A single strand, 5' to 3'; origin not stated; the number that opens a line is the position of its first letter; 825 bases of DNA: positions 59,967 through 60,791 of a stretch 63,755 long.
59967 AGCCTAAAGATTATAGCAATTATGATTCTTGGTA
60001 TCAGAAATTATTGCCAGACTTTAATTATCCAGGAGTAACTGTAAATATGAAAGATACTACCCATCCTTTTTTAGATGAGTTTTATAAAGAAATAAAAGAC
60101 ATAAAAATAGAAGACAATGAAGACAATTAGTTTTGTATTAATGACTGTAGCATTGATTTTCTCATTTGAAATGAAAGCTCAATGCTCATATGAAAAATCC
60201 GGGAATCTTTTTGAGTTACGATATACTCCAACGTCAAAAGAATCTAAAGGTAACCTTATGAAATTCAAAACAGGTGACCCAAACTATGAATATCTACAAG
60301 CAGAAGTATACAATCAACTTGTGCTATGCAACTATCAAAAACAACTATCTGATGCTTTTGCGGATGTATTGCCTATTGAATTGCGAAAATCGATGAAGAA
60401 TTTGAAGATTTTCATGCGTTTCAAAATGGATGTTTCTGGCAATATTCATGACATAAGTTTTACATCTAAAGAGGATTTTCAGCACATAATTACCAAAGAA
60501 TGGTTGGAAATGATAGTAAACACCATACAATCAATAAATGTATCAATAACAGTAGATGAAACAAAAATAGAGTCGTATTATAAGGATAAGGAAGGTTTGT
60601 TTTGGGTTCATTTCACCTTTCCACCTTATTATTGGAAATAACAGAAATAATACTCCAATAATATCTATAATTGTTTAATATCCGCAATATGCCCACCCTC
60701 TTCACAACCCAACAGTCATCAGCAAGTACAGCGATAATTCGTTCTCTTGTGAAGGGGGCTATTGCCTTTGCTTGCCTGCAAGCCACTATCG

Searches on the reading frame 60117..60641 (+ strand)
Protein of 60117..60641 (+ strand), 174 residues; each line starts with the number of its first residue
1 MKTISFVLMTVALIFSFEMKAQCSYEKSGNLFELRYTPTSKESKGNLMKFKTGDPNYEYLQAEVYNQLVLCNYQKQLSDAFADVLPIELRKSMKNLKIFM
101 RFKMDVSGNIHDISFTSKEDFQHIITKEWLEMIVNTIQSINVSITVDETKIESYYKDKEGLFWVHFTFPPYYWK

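Call 3: search_protein_families(library=pfam, proteins=[window:60117-60641:+], max_evalue=1)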
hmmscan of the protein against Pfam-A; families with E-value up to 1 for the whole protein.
window:60117-60641:+ (174 aa): 0 families

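Call 4: search_protein_families(library=ncbifam, proteins=[window:60117-60641:+], max_evalue=1)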
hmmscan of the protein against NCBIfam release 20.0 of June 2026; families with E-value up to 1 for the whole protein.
window:60117-60641:+ (174 aa): 1 family
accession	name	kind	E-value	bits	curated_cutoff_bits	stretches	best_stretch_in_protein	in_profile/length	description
NF041684.1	ant_diox_AndAc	equivalog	0.0088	14.7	750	1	21-91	112-181/418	anthranilate 1,2-dioxygenase large subunit AndAc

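Call 17: find_homologous_proteins(query=window:60117-60641:+, max_evalue=0.001)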
Query window:60117-60641:+ (174 aa): 2 proteins with E <= 0.001 among 15 candidates.
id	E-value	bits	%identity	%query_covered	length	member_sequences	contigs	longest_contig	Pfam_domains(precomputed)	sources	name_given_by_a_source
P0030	2.9e-110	384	99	100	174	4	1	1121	-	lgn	-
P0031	2.6e-62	228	60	100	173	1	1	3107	-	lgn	-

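Call 77: find_homologous_proteins(query=A6, max_evalue=0.001)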
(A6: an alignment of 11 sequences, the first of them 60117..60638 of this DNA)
Query A6 (11 sequences) (174 aa, profile of the alignment): 9 proteins with E <= 0.001 among 1126 candidates.
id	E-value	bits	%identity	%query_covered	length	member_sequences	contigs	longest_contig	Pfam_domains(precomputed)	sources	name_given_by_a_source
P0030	1.0e-61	226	99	100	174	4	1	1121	-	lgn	-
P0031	6.6e-61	224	60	100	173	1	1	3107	-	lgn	-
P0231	6.9e-55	204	38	22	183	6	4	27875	-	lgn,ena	-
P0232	3.2e-46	176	31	22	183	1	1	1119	-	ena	-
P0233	1.5e-44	170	26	24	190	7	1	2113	-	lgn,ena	-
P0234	1.2e-42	164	33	9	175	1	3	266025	-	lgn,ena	-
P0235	1.1e-40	158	33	28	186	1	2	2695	-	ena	-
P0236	5.7e-40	155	-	-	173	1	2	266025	-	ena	-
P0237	2.5e-39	153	34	28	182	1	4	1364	-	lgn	-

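Call 91: search_protein_families(library=padloc, proteins=[window:60117-60638:+], max_evalue=0.01)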
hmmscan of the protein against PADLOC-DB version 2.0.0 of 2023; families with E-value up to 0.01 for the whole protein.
window:60117-60638:+ (174 aa): 0 families

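Call 94: search_solved_structures(query=A6, max_evalue=10)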
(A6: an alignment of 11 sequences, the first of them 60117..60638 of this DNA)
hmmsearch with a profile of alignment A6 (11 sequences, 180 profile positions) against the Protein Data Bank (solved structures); distinct sequences matched with E-value up to 10: 1.
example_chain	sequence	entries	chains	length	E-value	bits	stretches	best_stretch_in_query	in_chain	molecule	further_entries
4jj9_A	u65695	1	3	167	2.4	11.5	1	87-119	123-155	5-carboxymethyl-2-hydroxymuconate delta-isomerase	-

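Call 95: search_protein_families(library=phrogs, proteins=[window:60117-60638:+], max_evalue=0.1)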
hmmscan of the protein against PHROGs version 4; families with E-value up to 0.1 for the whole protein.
window:60117-60638:+ (174 aa): 0 families
